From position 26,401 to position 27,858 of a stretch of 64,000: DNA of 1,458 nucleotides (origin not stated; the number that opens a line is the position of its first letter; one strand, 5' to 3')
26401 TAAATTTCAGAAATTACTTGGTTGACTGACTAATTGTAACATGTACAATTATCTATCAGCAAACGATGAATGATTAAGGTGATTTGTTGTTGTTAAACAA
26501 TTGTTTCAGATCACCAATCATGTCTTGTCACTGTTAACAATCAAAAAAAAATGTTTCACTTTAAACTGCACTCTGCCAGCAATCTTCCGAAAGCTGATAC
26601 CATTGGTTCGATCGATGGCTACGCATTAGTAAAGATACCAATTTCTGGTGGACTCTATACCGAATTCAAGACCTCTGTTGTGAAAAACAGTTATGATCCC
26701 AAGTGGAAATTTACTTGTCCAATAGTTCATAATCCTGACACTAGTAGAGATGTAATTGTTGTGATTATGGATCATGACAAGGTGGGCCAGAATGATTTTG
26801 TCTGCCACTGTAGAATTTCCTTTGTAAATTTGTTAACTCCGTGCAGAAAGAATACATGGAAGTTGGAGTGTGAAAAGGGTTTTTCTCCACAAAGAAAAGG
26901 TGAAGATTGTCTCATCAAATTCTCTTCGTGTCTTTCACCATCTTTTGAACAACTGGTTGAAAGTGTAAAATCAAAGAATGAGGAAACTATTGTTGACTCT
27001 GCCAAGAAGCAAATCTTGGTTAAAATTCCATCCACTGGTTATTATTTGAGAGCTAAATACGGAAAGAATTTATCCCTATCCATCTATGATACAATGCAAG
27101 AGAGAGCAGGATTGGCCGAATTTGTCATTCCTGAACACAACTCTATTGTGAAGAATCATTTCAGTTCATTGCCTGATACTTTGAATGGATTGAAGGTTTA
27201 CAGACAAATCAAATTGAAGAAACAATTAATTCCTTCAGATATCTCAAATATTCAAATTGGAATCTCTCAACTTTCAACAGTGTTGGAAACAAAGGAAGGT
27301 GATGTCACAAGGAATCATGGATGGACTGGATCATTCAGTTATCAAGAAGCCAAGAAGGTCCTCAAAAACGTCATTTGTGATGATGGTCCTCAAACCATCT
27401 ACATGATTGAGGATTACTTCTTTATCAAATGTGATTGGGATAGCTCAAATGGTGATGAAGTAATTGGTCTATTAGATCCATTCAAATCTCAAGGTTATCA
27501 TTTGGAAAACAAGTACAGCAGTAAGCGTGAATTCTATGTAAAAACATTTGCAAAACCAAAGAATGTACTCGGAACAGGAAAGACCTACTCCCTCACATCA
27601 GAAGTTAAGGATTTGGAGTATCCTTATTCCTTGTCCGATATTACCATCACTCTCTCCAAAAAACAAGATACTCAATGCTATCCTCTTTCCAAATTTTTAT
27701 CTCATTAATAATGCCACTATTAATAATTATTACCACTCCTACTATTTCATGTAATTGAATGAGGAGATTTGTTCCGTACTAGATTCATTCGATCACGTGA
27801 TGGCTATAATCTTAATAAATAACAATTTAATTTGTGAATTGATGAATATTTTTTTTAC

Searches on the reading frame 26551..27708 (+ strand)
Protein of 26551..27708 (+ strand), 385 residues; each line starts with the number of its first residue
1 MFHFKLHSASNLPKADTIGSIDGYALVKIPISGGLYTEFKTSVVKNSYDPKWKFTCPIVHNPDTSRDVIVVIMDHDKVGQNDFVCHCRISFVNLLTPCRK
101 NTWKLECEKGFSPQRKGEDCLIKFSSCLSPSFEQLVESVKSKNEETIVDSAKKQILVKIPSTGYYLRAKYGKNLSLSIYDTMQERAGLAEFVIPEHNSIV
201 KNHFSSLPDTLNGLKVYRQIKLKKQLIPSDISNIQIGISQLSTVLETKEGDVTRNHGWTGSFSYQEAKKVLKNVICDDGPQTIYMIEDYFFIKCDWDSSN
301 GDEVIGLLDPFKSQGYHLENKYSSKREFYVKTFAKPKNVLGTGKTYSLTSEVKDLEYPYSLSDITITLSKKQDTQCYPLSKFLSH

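Call 69: search_protein_families(library=pfam, proteins=[window:26551-27708:+], max_evalue=0.00001)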
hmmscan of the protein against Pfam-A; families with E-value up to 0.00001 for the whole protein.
window:26551-27708:+ (385 aa): 1 family
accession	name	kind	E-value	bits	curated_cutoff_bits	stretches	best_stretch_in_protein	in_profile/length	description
PF00168.36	C2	-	1.2e-13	51.6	22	1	3-103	4-101/104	C2 domain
